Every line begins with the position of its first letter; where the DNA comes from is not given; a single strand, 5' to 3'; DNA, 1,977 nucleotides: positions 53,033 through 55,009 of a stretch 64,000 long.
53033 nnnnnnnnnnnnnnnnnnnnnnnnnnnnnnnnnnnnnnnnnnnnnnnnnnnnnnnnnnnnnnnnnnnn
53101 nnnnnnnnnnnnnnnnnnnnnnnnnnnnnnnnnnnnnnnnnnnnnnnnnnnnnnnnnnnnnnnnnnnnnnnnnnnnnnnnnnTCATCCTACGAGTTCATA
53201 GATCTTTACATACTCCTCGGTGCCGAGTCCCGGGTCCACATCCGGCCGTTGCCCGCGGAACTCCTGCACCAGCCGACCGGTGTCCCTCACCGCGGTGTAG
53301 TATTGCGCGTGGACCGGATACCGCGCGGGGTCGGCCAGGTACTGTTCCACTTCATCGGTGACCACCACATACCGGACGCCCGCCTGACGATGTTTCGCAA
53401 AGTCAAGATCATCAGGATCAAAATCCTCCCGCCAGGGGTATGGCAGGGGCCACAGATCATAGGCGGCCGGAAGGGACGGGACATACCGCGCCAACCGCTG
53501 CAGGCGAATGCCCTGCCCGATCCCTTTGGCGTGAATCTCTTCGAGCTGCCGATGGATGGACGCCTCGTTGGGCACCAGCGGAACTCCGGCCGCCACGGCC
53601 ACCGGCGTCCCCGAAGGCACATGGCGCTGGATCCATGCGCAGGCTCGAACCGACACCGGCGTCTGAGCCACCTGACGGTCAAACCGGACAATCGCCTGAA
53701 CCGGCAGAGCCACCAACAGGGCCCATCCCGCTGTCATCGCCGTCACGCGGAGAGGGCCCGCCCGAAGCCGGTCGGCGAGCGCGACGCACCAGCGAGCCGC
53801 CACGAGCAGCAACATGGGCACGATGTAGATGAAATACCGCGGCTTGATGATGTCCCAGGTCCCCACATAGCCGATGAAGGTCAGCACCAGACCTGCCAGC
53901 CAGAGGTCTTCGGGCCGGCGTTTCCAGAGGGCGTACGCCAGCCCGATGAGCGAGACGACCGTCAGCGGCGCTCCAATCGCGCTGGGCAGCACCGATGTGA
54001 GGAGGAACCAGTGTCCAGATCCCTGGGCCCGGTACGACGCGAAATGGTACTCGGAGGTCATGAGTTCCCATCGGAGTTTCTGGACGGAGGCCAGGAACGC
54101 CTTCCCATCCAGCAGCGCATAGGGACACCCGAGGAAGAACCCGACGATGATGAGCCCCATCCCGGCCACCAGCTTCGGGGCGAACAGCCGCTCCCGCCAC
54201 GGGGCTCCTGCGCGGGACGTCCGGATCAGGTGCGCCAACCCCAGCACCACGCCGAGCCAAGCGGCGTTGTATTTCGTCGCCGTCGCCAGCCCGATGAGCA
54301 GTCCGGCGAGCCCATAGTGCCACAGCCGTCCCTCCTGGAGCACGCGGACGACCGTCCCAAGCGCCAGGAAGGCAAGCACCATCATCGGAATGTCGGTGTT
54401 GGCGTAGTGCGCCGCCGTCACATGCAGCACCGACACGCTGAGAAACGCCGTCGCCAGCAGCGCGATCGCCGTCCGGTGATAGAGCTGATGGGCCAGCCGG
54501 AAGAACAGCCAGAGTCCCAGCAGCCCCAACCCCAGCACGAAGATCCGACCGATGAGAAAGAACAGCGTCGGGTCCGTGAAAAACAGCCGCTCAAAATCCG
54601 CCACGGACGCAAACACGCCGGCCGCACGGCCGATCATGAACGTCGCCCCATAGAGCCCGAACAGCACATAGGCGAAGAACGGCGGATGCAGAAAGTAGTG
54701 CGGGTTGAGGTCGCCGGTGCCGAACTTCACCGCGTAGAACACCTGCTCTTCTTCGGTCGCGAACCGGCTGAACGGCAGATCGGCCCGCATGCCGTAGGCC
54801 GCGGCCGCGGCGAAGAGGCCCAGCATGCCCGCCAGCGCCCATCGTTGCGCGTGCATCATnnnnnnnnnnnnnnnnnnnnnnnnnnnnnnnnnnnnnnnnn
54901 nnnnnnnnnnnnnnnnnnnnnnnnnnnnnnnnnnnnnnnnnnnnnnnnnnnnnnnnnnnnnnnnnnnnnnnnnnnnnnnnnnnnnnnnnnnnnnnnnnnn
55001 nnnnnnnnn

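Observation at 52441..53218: Low-GC methyltransferase gene flanked by a 23-nt imperfect direct repeat that fossilises a GT-C gene tail: probable insertion event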

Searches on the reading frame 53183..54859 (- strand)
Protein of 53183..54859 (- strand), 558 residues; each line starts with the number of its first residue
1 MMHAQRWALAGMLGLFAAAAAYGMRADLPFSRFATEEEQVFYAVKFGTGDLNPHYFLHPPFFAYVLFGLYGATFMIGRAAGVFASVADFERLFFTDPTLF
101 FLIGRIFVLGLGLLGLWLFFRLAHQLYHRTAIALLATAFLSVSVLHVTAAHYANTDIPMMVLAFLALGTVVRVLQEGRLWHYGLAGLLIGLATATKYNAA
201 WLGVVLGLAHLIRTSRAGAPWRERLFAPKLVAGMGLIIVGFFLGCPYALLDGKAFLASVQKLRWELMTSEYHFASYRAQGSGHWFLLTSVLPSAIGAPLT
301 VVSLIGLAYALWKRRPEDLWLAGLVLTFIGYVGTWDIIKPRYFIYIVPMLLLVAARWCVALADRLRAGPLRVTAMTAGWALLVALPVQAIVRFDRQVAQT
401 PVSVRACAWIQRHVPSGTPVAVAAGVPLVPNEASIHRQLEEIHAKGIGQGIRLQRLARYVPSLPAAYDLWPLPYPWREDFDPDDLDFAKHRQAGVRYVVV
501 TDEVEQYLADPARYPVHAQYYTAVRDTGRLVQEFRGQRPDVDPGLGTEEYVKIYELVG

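Call 9: search_protein_families(library=pfam, proteins=[window:53183-54859:-], max_evalue=0.01)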
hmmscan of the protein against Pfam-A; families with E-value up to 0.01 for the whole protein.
window:53183-54859:- (558 aa): 2 families
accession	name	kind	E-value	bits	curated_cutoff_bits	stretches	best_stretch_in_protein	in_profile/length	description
PF13231.12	PMT_2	-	1.3e-10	42.2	26.1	1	107-239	27-154/160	Dolichyl-phosphate-mannose-protein mannosyltransferase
PF02366.24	PMT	-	0.00012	22.2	22.7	1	105-209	86-195/245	Dolichyl-phosphate-mannose-protein mannosyltransferase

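Call 10: search_protein_families(library=ncbifam, proteins=[window:53183-54859:-], max_evalue=0.01)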
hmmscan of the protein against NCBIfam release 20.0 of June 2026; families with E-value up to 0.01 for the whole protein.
window:53183-54859:- (558 aa): 0 families

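Call 11: find_homologous_proteins(query=window:53183-54859:-, max_evalue=1e-10)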
Query window:53183-54859:- (558 aa): 57 proteins with E <= 1e-10 among 8000 candidates.
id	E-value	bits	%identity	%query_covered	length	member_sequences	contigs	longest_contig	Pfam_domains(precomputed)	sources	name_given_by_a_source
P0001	0.0e+0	1260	100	100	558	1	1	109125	PF13231.13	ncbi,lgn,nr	ncbi:MAG: glycosyltransferase family 39 protein [Candidatus Omnitrophica bacterium]|nr:glycosyltrans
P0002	0.0e+0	1098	87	100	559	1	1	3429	PF13231.13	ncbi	-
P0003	0.0e+0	1063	84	100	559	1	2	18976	PF13231.13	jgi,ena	-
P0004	1.5e-235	802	65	100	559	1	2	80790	PF13231.13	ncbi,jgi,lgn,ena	-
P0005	3.3e-234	797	66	96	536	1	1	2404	PF02366.25,PF13231.13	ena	-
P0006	1.4e-227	775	63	100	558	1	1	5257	PF13231.13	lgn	-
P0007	3.3e-220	751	63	99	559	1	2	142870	PF02366.25,PF13231.13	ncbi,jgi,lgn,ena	-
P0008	4.8e-214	730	63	97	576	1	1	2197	PF02366.25,PF13231.13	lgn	-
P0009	1.7e-146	507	45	96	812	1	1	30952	PF00535.33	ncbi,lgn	-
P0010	1.0e-136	475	43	99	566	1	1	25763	-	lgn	-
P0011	1.8e-90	323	50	62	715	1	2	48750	PF09594.17,PF02366.25,PF04055.28,PF13231.13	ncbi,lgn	-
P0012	1.0e-45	175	34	75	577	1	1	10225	PF13231.13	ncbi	-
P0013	2.9e-42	163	30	96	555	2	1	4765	PF02366.25,PF13231.13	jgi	jgi:hypothetical protein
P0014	5.3e-42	162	31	91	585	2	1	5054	PF02366.25,PF13231.13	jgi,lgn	-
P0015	1.8e-40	157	27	96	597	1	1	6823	PF02366.25,PF13231.13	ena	-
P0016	4.5e-40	156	31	92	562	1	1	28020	PF02366.25,PF13231.13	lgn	-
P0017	2.2e-39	154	36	59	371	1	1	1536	PF02366.25,PF13231.13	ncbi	ncbi:MAG: ArnT family glycosyltransferase, partial [Candidatus Binatia bacterium]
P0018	1.4e-33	135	33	73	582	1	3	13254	PF02366.25,PF13231.13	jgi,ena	jgi:4-amino-4-deoxy-L-arabinose transferase-like glycosyltransferase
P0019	7.0e-33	132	30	76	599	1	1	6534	PF13231.13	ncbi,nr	ncbi:glycosyltransferase family 39 protein [bacterium]|nr:glycosyltransferase family 39 protein [bac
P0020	1.0e-30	125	29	77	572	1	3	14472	PF02366.25,PF13231.13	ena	-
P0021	3.5e-30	123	30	75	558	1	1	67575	PF02366.25,PF03901.24,PF13231.13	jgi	jgi:hypothetical protein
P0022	2.5e-29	121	29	91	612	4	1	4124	PF02366.25,PF13231.13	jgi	jgi:hypothetical protein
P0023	4.1e-28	117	28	91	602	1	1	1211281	PF02366.25,PF13231.13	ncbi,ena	-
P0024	9.1e-27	112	31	78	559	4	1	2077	PF13231.13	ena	-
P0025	5.4e-26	110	27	91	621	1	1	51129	PF13231.13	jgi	jgi:4-amino-4-deoxy-L-arabinose transferase-like glycosyltransferase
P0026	8.4e-25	106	27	87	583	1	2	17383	PF13231.13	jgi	jgi:hypothetical protein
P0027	2.6e-24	104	32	65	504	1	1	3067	PF02366.25,PF13231.13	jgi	jgi:hypothetical protein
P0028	2.6e-23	101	28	95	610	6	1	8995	PF09594.17,PF02366.25,PF13231.13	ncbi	-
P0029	4.9e-23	100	35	42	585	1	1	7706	PF02366.25,PF13231.13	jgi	jgi:Dolichyl-phosphate-mannose-protein mannosyltransferase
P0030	1.1e-22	99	28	75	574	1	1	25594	PF02366.25,PF13231.13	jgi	-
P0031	1.8e-21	95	33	54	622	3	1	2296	PF09594.17,PF02366.25,PF13231.13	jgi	jgi:4-amino-4-deoxy-L-arabinose transferase-like glycosyltransferase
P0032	2.8e-21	94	28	87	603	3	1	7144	PF02366.25,PF13231.13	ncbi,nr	ncbi:MAG TPA: glycosyltransferase family 39 protein [Solirubrobacteraceae bacterium]|nr:glycosyltran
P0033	1.3e-20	92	28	77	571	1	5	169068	PF02366.25,PF13231.13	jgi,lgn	-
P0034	1.5e-20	92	27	92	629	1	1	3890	PF02366.25,PF13231.13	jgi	jgi:hypothetical protein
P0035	3.5e-20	90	29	75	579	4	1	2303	PF02366.25,PF13231.13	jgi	jgi:hypothetical protein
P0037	9.8e-19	86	29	84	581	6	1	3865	PF02366.25,PF13231.13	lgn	-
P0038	1.4e-18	85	26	97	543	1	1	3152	PF02366.25,PF13231.13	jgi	jgi:4-amino-4-deoxy-L-arabinose transferase-like glycosyltransferase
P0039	1.4e-18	85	28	88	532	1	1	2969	PF02366.25,PF13231.13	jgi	jgi:4-amino-4-deoxy-L-arabinose transferase-like glycosyltransferase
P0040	8.2e-18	83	36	36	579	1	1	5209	PF02366.25,PF13231.13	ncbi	ncbi:MAG TPA: glycosyltransferase family 39 protein [Solirubrobacteraceae bacterium]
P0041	8.5e-18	83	28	69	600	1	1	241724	PF02366.25,PF13231.13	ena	-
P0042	1.7e-17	82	33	41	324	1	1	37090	PF09594.17,PF02366.25,PF13231.13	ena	-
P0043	3.8e-17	80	31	8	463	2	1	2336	PF02366.25,PF13231.13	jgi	jgi:4-amino-4-deoxy-L-arabinose transferase-like glycosyltransferase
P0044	3.8e-16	77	26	73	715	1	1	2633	PF13231.13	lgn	-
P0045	5.2e-16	77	29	71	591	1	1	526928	PF02366.25,PF13231.13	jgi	jgi:4-amino-4-deoxy-L-arabinose transferase-like glycosyltransferase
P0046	8.5e-16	76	29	85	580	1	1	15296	PF02366.25,PF13231.13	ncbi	-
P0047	3.4e-15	74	26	75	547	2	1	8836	PF13231.13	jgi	jgi:dolichyl-phosphate-mannose-protein mannosyltransferase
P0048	1.5e-14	72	27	90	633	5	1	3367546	PF02366.25,PF13231.13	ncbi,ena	-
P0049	6.7e-14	70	25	72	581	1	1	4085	PF02366.25,PF03901.24,PF13231.13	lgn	-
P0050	8.2e-14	69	33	41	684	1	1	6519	PF02366.25,PF13231.13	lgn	-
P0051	1.7e-13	68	25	92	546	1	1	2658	PF02366.25,PF13231.13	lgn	-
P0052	1.7e-13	68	27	73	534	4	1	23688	PF02366.25,PF13231.13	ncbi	-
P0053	7.2e-13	66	33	40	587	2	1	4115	PF02366.25,PF13231.13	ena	-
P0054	1.1e-12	66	28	76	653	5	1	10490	PF02366.25,PF13231.13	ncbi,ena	-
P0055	6.2e-11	60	31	38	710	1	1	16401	PF13231.13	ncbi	-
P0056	7.4e-11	60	27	43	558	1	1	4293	PF02366.25,PF13231.13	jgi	jgi:4-amino-4-deoxy-L-arabinose transferase-like glycosyltransferase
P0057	9.9e-11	59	34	31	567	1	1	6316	PF02366.25,PF13231.13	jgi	jgi:4-amino-4-deoxy-L-arabinose transferase-like glycosyltransferase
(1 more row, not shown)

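Call 14: find_encoding_contigs(protein=P0002, flank=6000, max_places=3)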
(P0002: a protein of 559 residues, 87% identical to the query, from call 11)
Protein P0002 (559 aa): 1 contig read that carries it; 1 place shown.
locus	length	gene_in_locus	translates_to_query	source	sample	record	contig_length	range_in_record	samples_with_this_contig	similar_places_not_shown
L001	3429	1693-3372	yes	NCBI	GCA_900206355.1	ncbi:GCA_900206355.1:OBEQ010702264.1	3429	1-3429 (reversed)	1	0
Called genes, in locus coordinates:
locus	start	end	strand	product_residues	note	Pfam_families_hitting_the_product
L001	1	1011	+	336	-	?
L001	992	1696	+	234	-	PF00535:Glycos_transf_2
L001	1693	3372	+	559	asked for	PF13231:PMT_2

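Call 15: find_encoding_contigs(protein=P0003, flank=6000, max_places=3)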
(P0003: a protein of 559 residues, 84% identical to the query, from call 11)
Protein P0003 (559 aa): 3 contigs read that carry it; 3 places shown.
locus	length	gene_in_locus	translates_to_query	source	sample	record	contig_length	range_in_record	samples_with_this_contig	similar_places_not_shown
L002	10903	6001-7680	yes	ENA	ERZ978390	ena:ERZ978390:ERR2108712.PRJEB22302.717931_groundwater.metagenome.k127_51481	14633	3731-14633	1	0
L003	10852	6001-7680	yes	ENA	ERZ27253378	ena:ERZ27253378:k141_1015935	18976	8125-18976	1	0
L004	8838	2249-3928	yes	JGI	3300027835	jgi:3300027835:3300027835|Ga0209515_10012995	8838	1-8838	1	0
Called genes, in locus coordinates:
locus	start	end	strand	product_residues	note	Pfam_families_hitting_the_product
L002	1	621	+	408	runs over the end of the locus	PF13524:Glyco_trans_1_2 (weak), PF13692:Glyco_trans_1_4, PF00534:Glycos_transf_1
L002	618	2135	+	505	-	PF01943:Polysacc_synt, PF13440:Polysacc_synt_3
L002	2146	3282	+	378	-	PF01041:DegT_DnrJ_EryC1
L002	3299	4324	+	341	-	PF01370:Epimerase, PF02719:Polysacc_synt_2 (weak), PF04321:RmlD_sub_bind, PF16363:GDP_Man_Dehyd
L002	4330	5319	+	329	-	PF01073:3Beta_HSD, PF01370:Epimerase, PF02719:Polysacc_synt_2, PF04321:RmlD_sub_bind (faint), PF16363:GDP_Man_Dehyd, PF13460:NAD_binding_10, PF07993:NAD_binding_4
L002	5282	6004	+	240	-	PF00535:Glycos_transf_2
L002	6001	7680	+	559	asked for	PF13231:PMT_2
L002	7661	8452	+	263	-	PF13641:Glyco_tranf_2_3, PF00535:Glycos_transf_2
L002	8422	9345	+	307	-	PF13489:Methyltransf_23, PF07021:MetW (weak), PF08003:Methyltransf_9 (faint), PF08241:Methyltransf_11, PF08242:Methyltransf_12, PF13649:Methyltransf_25, PF13847:Methyltransf_31 (weak)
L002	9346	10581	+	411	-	PF09594:GT87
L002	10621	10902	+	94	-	?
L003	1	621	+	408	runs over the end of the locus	PF13524:Glyco_trans_1_2 (weak), PF13692:Glyco_trans_1_4, PF00534:Glycos_transf_1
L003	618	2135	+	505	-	PF01943:Polysacc_synt, PF13440:Polysacc_synt_3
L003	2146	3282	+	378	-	PF01041:DegT_DnrJ_EryC1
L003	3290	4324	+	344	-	PF01370:Epimerase, PF02719:Polysacc_synt_2 (weak), PF04321:RmlD_sub_bind, PF16363:GDP_Man_Dehyd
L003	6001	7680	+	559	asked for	PF13231:PMT_2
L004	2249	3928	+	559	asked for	PF13231:PMT_2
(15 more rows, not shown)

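Call 16: find_encoding_contigs(protein=P0006, flank=6000, max_places=3)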
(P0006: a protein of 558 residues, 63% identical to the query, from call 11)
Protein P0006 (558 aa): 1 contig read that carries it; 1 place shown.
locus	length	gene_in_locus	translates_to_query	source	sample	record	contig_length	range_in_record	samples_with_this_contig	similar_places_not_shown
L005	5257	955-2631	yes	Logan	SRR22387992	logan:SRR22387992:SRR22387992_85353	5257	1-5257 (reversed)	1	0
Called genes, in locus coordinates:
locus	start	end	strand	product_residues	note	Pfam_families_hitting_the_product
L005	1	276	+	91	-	?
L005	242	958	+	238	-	PF00535:Glycos_transf_2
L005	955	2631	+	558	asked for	PF13231:PMT_2 (weak)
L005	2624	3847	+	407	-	PF09594:GT87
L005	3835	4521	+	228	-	PF13489:Methyltransf_23, PF08241:Methyltransf_11, PF08242:Methyltransf_12 (weak), PF13649:Methyltransf_25 (weak)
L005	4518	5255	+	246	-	?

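Call 17: find_encoding_contigs(protein=P0004, flank=6000, max_places=3)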
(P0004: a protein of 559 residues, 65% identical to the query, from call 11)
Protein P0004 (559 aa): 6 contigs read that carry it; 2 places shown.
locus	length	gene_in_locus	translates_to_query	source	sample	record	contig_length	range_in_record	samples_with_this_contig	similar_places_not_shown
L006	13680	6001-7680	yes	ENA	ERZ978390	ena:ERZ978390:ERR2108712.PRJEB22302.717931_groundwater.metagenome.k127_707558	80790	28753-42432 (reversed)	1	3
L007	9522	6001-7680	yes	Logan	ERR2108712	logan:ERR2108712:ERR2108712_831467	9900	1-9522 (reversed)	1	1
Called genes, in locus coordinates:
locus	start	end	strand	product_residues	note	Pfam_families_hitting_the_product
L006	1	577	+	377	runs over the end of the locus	PF01041:DegT_DnrJ_EryC1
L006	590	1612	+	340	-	PF01370:Epimerase, PF04321:RmlD_sub_bind (weak), PF16363:GDP_Man_Dehyd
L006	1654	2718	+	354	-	PF01370:Epimerase, PF16363:GDP_Man_Dehyd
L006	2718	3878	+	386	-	PF01041:DegT_DnrJ_EryC1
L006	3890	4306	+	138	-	PF13673:Acetyltransf_10, PF00583:Acetyltransf_1, PF13508:Acetyltransf_7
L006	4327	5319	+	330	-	PF01073:3Beta_HSD, PF01370:Epimerase, PF02719:Polysacc_synt_2, PF03435:Sacchrp_dh_NADP (weak), PF04321:RmlD_sub_bind, PF07993:NAD_binding_4, PF16363:GDP_Man_Dehyd, PF13460:NAD_binding_10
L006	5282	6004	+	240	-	PF00535:Glycos_transf_2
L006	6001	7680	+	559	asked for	PF13231:PMT_2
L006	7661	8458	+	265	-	PF13506:Glyco_transf_21 (weak), PF00535:Glycos_transf_2, PF10111:Glyco_tranf_2_2 (faint), PF13641:Glyco_tranf_2_3 (weak)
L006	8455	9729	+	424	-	PF09594:GT87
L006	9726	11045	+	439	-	PF09594:GT87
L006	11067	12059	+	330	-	PF00106:adh_short (weak), PF01073:3Beta_HSD, PF01370:Epimerase, PF02719:Polysacc_synt_2, PF04321:RmlD_sub_bind, PF05368:NmrA (weak), PF13460:NAD_binding_10, PF16363:GDP_Man_Dehyd, +2 more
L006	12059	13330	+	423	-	PF08421:Methyltransf_13, PF13489:Methyltransf_23, PF08484:Methyltransf_14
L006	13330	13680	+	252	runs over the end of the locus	PF00535:Glycos_transf_2, PF13641:Glyco_tranf_2_3, PF12804:NTP_transf_3 (weak)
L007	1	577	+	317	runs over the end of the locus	?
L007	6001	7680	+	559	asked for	PF13231:PMT_2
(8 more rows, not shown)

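Call 30: find_related_loci(query=A1, collection=genome_contigs, flank=8000)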
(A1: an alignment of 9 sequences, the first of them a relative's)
Query A1 (558 aa) in genome_contigs; peptide patterns used: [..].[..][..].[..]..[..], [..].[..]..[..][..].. (x = any residue, [..] = any of these).
101 stretches matched a pattern; 5 encode a relative of the query (tblastn E <= 1e-3); 5 distinct loci.
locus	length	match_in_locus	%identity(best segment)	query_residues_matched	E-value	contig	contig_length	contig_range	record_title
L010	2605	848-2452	40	20-555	4e-146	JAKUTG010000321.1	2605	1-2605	MAG: Pseudomonadales bacterium isolate ALOHA_A2.5_101 A2.5-Pseudomonadales-5_321, whole genome shotgun sequence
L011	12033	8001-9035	50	5-348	3e-96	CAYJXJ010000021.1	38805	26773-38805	MAG TPA_asm: uncultured Elusimicrobia bacterium isolate ERP125453_co1_480 genome assembly, contig: NODE_808_length_38805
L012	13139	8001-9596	23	23-556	1e-39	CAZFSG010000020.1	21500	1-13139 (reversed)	MAG TPA_asm: uncultured Elusimicrobia sp. isolate SRP104967_co1_36 genome assembly, contig: NODE_826_length_21500_cov_11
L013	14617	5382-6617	25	23-447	5e-30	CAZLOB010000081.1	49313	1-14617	MAG TPA_asm: uncultured Elusimicrobia sp. isolate binchicken_co25_127 genome assembly, contig: k141_132073, whole genome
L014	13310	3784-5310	21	28-544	1e-21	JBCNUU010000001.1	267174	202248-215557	MAG: Endomicrobiia bacterium isolate DT_Bin_9 contig1, whole genome shotgun sequence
